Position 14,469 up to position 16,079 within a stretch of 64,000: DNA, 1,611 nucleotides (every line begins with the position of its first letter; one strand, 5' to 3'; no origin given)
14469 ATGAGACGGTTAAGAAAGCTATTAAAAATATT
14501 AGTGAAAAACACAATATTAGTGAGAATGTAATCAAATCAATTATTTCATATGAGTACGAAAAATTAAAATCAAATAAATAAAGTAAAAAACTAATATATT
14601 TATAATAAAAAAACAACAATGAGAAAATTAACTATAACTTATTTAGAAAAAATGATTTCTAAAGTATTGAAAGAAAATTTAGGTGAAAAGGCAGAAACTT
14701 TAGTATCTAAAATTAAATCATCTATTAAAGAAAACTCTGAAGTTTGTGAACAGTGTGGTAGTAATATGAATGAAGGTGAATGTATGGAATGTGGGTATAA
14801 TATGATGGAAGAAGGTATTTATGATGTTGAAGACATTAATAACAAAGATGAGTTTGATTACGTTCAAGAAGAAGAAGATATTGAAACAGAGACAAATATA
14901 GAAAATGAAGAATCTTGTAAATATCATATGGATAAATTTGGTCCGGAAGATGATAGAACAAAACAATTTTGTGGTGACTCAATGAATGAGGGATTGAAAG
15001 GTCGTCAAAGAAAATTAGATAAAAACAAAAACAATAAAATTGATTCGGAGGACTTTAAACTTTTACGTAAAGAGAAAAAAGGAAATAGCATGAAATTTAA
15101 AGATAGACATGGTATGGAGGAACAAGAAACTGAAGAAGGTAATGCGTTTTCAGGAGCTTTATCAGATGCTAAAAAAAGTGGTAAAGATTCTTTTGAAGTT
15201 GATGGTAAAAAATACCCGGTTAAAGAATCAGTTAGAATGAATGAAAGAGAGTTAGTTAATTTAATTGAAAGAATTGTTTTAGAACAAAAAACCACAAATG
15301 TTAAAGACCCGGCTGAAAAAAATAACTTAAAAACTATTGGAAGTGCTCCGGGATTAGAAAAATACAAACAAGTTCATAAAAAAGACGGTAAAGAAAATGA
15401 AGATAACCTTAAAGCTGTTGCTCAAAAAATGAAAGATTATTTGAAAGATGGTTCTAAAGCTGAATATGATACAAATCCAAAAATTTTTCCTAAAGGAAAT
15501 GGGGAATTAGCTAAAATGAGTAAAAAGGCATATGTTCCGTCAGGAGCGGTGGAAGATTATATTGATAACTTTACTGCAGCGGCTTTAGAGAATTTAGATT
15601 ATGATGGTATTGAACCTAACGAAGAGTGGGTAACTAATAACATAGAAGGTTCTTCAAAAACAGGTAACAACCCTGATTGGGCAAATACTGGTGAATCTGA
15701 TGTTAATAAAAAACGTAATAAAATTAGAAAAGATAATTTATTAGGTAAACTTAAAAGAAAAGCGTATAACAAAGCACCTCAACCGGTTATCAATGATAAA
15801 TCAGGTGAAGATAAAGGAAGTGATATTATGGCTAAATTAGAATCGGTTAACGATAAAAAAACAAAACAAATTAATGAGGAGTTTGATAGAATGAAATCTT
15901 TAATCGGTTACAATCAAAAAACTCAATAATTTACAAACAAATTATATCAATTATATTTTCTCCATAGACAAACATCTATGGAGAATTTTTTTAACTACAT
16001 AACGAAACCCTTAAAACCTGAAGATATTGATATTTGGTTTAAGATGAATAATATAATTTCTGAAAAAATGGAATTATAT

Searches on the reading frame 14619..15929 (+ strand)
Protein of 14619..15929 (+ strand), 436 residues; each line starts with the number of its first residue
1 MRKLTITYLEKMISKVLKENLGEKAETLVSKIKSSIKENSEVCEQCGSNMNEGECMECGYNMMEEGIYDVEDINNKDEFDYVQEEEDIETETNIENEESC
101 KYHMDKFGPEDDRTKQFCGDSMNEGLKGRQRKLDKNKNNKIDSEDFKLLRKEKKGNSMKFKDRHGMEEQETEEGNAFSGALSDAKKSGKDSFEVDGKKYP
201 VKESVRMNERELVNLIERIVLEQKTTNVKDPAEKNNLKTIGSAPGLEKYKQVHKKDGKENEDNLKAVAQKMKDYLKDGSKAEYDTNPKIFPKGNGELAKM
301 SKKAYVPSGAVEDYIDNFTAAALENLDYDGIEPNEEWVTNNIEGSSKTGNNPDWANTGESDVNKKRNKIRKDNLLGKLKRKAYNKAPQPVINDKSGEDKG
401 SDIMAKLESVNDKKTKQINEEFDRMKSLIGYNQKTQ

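Call 12: find_encoding_contigs(protein=window:14619-15929:+, flank=10000, max_places=1)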
Protein window:14619-15929:+ (436 aa): 14 contigs read that carry it; 1 place shown.
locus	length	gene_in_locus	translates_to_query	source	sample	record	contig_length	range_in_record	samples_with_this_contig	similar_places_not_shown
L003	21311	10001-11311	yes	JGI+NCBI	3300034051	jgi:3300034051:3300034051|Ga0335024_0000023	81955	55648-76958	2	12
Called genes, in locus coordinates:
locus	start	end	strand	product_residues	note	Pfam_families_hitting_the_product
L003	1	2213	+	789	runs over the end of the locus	PF13558:SbcC_Walker_B (weak)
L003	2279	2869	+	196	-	-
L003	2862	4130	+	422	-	PF07669:Eco57I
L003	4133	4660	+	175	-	-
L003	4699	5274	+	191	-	PF20216:DUF6576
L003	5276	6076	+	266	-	PF00140:Sigma70_r1_2 (weak), PF04542:Sigma70_r2, PF04545:Sigma70_r4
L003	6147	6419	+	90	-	-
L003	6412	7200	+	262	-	-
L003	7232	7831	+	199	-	PF01510:Amidase_2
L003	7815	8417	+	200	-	-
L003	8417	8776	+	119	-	-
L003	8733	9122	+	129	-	-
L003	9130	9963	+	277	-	-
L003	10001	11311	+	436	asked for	-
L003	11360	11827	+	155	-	-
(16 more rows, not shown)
